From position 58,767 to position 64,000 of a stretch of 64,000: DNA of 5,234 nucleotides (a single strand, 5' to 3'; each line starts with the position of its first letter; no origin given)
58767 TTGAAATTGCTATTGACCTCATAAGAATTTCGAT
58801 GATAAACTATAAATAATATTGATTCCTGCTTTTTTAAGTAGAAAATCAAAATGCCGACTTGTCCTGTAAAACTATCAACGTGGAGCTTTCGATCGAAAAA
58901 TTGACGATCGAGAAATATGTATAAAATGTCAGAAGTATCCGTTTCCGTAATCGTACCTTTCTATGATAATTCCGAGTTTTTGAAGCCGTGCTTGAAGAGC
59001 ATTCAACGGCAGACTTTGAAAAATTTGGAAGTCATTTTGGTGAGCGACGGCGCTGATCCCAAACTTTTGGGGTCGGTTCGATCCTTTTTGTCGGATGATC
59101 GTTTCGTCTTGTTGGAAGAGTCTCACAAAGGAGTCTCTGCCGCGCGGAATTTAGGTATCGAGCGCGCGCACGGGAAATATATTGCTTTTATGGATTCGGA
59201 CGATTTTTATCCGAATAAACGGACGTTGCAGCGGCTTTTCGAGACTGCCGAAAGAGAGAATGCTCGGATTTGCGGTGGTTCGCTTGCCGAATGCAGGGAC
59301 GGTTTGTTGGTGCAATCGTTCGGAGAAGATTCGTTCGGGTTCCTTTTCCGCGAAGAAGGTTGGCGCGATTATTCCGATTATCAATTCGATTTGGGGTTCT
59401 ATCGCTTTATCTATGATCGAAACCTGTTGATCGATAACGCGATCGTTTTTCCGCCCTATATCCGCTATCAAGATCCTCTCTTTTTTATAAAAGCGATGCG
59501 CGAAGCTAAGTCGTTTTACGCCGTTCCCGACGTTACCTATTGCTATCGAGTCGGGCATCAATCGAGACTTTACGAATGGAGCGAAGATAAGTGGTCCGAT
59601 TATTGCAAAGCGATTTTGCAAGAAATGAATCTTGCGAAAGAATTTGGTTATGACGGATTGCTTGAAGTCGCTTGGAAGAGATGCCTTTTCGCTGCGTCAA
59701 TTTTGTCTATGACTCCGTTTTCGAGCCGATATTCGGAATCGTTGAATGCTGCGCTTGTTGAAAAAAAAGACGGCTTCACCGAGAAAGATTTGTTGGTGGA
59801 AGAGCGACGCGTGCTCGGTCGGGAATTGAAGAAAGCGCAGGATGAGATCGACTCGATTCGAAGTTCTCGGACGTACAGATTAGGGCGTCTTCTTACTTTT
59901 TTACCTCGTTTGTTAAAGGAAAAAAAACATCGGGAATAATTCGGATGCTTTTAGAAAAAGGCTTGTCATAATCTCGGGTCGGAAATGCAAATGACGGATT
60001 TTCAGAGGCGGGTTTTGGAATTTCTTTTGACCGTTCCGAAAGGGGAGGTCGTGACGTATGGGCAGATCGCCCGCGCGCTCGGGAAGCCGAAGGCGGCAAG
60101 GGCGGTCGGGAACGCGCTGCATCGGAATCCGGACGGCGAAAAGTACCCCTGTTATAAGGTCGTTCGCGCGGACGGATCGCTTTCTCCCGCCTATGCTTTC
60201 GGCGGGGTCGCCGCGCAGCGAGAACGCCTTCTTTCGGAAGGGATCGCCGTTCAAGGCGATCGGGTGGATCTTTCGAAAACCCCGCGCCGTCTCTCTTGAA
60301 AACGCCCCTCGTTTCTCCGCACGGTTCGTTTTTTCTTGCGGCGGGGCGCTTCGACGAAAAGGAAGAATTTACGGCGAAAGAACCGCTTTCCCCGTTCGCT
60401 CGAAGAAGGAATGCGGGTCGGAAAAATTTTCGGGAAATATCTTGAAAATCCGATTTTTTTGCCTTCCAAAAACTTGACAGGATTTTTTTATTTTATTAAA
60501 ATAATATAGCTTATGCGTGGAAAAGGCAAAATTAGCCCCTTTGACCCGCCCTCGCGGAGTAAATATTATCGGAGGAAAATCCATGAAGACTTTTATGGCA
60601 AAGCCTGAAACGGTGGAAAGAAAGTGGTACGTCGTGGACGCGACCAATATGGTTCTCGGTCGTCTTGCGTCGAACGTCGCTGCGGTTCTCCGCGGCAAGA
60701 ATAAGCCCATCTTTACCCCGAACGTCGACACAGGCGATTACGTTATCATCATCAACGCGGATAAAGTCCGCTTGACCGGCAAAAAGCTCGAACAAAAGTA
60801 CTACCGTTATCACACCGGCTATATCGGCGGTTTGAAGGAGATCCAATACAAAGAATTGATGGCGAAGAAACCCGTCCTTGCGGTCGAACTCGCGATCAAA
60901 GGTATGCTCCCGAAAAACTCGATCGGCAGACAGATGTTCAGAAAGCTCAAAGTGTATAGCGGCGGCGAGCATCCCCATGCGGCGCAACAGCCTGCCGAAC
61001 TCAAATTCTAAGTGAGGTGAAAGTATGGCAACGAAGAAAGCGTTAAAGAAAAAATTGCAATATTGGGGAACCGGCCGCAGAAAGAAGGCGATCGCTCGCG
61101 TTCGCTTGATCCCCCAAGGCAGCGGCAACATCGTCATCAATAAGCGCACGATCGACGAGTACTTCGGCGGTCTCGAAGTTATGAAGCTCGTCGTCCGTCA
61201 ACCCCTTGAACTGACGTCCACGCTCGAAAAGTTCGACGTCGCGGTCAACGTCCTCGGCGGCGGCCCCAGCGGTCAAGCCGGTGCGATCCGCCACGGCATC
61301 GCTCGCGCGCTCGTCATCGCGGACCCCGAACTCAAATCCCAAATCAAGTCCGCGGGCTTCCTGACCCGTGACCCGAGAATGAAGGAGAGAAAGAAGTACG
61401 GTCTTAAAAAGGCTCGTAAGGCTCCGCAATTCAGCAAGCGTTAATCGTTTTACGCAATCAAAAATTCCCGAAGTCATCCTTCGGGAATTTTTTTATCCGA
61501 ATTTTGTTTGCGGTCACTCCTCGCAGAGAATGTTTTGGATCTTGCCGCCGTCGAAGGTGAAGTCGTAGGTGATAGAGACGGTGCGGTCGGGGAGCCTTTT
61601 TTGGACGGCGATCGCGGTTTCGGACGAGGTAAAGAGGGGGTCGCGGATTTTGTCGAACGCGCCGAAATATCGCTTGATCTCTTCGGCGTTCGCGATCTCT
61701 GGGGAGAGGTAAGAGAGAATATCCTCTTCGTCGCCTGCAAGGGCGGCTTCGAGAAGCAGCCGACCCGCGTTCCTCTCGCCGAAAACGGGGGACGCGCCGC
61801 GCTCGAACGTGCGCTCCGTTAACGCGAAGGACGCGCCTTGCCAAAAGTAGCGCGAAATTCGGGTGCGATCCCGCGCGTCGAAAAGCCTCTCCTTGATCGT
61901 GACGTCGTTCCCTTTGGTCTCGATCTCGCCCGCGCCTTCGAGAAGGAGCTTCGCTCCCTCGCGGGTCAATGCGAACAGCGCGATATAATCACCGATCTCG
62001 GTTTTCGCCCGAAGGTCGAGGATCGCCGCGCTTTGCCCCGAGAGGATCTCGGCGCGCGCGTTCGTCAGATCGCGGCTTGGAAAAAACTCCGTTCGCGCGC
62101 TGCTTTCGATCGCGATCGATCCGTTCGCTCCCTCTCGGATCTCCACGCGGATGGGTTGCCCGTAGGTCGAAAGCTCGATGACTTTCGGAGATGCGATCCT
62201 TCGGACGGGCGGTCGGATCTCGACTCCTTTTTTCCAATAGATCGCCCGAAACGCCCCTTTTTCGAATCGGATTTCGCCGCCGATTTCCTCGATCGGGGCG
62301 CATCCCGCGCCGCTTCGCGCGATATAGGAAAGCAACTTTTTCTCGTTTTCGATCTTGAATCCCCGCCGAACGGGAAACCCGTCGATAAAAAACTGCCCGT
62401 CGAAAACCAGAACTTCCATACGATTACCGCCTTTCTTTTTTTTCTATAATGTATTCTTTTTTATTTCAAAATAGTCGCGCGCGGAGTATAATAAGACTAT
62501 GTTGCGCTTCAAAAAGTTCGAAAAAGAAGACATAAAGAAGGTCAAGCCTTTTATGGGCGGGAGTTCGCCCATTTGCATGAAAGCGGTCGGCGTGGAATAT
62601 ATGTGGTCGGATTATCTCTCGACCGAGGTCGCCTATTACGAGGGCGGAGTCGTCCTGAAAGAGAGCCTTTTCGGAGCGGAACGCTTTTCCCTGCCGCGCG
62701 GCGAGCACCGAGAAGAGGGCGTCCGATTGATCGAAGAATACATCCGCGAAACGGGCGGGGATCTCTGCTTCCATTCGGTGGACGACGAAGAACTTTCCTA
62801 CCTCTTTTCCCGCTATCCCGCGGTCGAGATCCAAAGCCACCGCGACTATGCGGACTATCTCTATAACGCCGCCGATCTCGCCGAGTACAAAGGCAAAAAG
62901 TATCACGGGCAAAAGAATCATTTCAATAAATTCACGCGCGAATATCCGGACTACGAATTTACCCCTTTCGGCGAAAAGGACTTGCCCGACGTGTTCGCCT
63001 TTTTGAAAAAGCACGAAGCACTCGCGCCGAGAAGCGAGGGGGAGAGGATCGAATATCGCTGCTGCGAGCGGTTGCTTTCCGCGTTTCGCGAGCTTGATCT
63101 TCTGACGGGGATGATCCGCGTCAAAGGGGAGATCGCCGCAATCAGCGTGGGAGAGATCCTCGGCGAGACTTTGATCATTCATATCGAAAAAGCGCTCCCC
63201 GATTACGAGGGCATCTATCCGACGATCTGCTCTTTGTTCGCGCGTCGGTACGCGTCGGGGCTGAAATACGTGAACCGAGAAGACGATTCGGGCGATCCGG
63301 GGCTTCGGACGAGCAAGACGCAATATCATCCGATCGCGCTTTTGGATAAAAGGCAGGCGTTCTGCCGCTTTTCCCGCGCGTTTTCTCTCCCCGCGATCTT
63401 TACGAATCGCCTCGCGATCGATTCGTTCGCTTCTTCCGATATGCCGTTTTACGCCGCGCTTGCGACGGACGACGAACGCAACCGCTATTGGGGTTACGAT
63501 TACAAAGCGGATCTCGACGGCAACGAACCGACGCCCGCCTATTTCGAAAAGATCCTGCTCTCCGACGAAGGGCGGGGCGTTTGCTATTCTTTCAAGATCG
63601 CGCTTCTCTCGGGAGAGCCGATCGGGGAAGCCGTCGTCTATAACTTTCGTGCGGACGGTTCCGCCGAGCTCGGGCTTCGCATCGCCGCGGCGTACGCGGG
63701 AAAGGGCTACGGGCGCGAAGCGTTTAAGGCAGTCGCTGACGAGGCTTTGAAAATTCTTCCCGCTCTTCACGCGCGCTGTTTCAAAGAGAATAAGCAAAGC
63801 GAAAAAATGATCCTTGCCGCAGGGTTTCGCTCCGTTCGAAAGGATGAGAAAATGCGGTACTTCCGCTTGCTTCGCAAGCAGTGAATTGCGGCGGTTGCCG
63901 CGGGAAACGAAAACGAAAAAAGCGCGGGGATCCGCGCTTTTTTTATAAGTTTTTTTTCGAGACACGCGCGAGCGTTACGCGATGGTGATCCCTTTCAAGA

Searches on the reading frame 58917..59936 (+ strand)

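Call 4: search_protein_families(library=pfam, proteins=[window:58917-59936:+], max_evalue=0.1)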
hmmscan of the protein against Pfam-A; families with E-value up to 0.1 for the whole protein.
window:58917-59936:+ (340 aa): 3 families
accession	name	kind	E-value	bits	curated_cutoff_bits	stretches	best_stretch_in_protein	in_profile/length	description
PF00535.33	Glycos_transf_2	-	2.2e-26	93.2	23.3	1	10-137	1-129/168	Glycosyl transferase family 2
PF10111.15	Glyco_tranf_2_2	-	3.9e-09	36.8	27.3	1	10-98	1-94/276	Glycosyltransferase like family 2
PF13641.12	Glyco_tranf_2_3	-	9.5e-07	29.5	27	1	9-126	3-125/230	Glycosyltransferase like family 2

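Call 5: search_protein_families(library=ncbifam, proteins=[window:58917-59936:+], max_evalue=0.1)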
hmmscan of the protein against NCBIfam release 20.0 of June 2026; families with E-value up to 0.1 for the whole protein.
window:58917-59936:+ (340 aa): 20 families
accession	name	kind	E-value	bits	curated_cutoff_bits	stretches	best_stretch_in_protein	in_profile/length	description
NF007482.0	PRK10073.1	equivalog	6.4e-25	87.9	423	1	5-216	4-221/334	glycosyltransferase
NF047683.1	TeichurnBiosyTuaG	equivalog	3.6e-16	59.6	400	1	6-103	5-104/252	teichuronic acid biosynthesis protein TuaG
TIGR03965.1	mycofact_glyco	equivalog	9.3e-15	54.4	280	1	6-113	73-181/467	mycofactocin biosynthesis glycosyltransferase MftF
NF041875.1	EPS_EpsD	equivalog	5e-14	52.4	370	1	9-123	1-116/325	exopolysaccharide biosynthesis glycosyltransferase EpsD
NF041394.1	GtaseAglG_Halo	equivalog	9e-13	48.2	440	1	8-124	2-120/304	glucosyl-dolichyl phosphate glucuronosyltransferase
NF050050.1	ProtGlycPglI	equivalog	1.8e-12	47.3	500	1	8-135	3-131/306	GalNAc(5)-diNAcBac-PP-undecaprenol beta-1,3-glucosyltransferase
TIGR03111.1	glyc2_xrt_Gpos1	hypoth_equivalog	3.1e-08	32.9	363.95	1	8-113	50-158/439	TIGR03111 family XrtG-associated glycosyltransferase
NF038299.1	EPS_HpsN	equivalog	5.5e-08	32.1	425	1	8-95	2-91/317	hormogonium polysaccharide biosynthesis glycosyltransferase HpsN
NF053739.1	GlytfEpsEBac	equivalog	9e-08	31.4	450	1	9-104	3-101/265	glycosyltransferase EpsE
TIGR04283.1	glyco_like_mftF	equivalog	1.1e-07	31.7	182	1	9-113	1-99/221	TIGR04283 family arsenosugar biosynthesis glycosyltransferase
TIGR03937.1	PgaC_IcaA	equivalog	1.2e-07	31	422.3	1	7-97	45-137/407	poly-beta-1,6-N-acetyl-D-glucosamine synthase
TIGR04242.1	nodulat_NodC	equivalog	1.6e-07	30.6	550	1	8-97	49-143/395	chitooligosaccharide synthase NodC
NF050819.1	PolSacchBiosHfsG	equivalog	1.2e-06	27.9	500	1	4-122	9-128/302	polysaccharide biosynthesis protein HfsG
NF007453.0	PRK10018.1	equivalog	1.3e-06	28.3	382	1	8-102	7-104/280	colanic acid biosynthesis glycosyltransferase WcaA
NF038302.1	EPS_HpsE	equivalog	2.8e-06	26.5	300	1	8-106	2-106/307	hormogonium polysaccharide biosynthesis glycosyltransferase HpsE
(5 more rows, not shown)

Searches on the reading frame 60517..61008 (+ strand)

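Call 22: search_protein_families(library=pfam, proteins=[window:60517-61008:+], max_evalue=0.001)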
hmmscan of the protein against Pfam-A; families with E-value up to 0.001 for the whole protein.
window:60517-61008:+ (164 aa): 1 family
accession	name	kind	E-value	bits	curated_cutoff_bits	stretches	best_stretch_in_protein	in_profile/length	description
PF00572.24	Ribosomal_L13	-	2.5e-49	166.8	23.8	1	35-153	1-119/119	Ribosomal protein L13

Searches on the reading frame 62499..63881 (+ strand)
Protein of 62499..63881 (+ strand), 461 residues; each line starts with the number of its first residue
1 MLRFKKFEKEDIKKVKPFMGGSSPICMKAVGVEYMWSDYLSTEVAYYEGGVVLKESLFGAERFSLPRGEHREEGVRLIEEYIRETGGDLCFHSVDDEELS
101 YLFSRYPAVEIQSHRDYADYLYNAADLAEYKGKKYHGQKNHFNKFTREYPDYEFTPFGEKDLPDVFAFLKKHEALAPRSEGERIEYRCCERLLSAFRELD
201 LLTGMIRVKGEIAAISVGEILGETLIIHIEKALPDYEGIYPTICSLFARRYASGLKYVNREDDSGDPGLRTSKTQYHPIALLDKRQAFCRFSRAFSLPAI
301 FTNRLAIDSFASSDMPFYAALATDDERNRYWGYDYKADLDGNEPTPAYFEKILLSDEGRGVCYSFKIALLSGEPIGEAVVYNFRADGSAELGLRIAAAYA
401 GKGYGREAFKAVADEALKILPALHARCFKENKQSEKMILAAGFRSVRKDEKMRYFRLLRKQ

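Call 22: search_protein_families(library=pfam, proteins=[window:62499-63881:+], max_evalue=0.001)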
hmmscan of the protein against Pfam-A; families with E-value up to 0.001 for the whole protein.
window:62499-63881:+ (461 aa): 3 families
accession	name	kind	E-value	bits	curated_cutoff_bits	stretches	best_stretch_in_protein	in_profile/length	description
PF09924.15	LPG_synthase_C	-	1.6e-29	103.4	27.5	1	34-280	17-291/298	Phosphatidylglycerol lysyltransferase, C-terminal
PF13302.13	Acetyltransf_3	-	6.1e-16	59.8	25.4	1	304-444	1-138/138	Acetyltransferase (GNAT) domain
PF00583.31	Acetyltransf_1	-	2.5e-06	28.2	20.7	1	346-443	19-116/116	Acetyltransferase (GNAT) family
